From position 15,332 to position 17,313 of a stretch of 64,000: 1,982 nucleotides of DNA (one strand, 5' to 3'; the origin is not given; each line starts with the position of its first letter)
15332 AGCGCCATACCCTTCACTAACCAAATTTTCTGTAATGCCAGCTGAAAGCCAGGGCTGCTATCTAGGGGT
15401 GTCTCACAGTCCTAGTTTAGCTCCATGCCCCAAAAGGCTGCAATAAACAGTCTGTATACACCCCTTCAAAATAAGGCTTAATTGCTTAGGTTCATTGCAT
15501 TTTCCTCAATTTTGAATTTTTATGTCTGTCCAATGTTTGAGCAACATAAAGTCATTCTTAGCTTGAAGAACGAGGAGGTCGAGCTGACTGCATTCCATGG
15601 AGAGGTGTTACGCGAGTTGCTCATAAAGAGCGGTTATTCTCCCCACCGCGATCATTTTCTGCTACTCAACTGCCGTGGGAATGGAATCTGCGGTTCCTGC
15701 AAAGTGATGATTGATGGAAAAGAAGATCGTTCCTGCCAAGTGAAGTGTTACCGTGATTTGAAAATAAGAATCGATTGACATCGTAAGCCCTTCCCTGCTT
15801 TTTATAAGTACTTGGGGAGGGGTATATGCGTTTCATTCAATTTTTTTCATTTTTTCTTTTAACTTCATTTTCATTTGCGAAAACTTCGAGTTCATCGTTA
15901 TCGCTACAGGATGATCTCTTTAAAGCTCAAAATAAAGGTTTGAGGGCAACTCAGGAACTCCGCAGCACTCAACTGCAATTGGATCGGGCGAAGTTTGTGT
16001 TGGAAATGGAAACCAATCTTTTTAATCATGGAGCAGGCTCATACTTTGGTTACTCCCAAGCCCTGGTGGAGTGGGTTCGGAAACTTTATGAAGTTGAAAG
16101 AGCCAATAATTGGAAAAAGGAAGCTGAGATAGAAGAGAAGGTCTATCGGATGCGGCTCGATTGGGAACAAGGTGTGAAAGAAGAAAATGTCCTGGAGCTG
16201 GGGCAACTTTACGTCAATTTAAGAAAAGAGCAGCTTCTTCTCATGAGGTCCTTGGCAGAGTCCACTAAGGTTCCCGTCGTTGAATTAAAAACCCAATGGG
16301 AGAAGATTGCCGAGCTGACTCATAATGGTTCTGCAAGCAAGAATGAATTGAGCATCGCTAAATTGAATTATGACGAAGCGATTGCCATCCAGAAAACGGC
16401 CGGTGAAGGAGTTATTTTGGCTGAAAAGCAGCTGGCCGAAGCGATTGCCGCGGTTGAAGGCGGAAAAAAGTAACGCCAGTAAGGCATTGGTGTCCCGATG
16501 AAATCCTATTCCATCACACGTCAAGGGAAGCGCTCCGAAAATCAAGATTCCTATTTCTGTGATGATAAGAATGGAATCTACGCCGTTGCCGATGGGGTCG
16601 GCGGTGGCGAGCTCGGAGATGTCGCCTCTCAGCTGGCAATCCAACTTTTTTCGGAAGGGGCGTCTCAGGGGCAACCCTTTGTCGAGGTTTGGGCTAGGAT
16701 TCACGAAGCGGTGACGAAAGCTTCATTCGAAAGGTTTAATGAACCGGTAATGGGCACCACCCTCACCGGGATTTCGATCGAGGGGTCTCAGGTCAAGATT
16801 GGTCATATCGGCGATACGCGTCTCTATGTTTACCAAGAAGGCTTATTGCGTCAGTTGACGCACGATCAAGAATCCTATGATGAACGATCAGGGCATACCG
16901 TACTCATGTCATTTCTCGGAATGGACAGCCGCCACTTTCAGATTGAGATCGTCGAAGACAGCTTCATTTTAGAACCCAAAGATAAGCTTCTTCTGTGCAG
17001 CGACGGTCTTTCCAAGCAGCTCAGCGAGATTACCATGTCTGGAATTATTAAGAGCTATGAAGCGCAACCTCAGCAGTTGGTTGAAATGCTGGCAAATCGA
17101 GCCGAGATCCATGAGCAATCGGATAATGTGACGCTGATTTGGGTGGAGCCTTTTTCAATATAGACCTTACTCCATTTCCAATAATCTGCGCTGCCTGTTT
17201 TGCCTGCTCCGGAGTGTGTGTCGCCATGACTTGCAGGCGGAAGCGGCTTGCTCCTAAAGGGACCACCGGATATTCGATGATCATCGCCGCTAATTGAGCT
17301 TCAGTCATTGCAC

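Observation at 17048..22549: LysR-controlled divergent locus with an FAD-oxidoreductase::alpha-oxoamine-synthase fusion, Rieske ferredoxin and PLP gamma-enzyme: candidate small-molecule/signal biosynthesis system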

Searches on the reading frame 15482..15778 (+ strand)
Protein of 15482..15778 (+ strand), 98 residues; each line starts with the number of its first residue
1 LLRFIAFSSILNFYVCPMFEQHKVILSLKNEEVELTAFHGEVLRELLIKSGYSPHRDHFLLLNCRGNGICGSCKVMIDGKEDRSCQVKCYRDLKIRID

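Call 3: search_protein_families(library=pfam, proteins=[window:15482-15778:+], max_evalue=0.01)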
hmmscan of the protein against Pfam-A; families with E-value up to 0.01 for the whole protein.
window:15482-15778:+ (98 aa): 2 families
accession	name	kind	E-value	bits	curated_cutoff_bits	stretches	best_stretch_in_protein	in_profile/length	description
PF13085.11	Fer2_3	-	0.0011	19.3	27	1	63-90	51-77/107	2Fe-2S iron-sulfur cluster binding domain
PF00111.32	Fer2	-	0.0021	18.4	21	1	62-81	33-52/77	2Fe-2S iron-sulfur cluster binding domain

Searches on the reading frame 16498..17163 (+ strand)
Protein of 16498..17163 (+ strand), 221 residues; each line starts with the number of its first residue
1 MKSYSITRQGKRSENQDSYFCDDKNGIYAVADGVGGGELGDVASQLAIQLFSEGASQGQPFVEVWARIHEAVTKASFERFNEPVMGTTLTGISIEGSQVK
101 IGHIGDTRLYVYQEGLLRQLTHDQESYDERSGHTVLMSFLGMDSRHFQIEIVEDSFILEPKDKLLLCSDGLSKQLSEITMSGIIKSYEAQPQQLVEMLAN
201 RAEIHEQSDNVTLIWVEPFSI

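Call 3: search_protein_families(library=pfam, proteins=[window:16498-17163:+], max_evalue=0.01)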
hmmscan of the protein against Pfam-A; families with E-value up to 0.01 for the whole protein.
window:16498-17163:+ (221 aa): 3 families
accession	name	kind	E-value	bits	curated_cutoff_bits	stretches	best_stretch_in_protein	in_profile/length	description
PF13672.11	PP2C_2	-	1.2e-15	58.1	24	1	11-177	8-181/209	Protein phosphatase 2C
PF07228.17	SpoIIE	-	8.7e-08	32.8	25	1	28-217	7-190/192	Stage II sporulation protein E (SpoIIE)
PF00481.26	PP2C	-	1.1e-05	25.7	20.3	1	20-129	29-145/255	Protein phosphatase 2C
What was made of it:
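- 16498..17163 (+): PP2C phosphatase gene. NOT part of the cassette. It is the left flank of the insertion and the first gene of the interrupted host operon. Pfam PP2C_2 (call 3).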
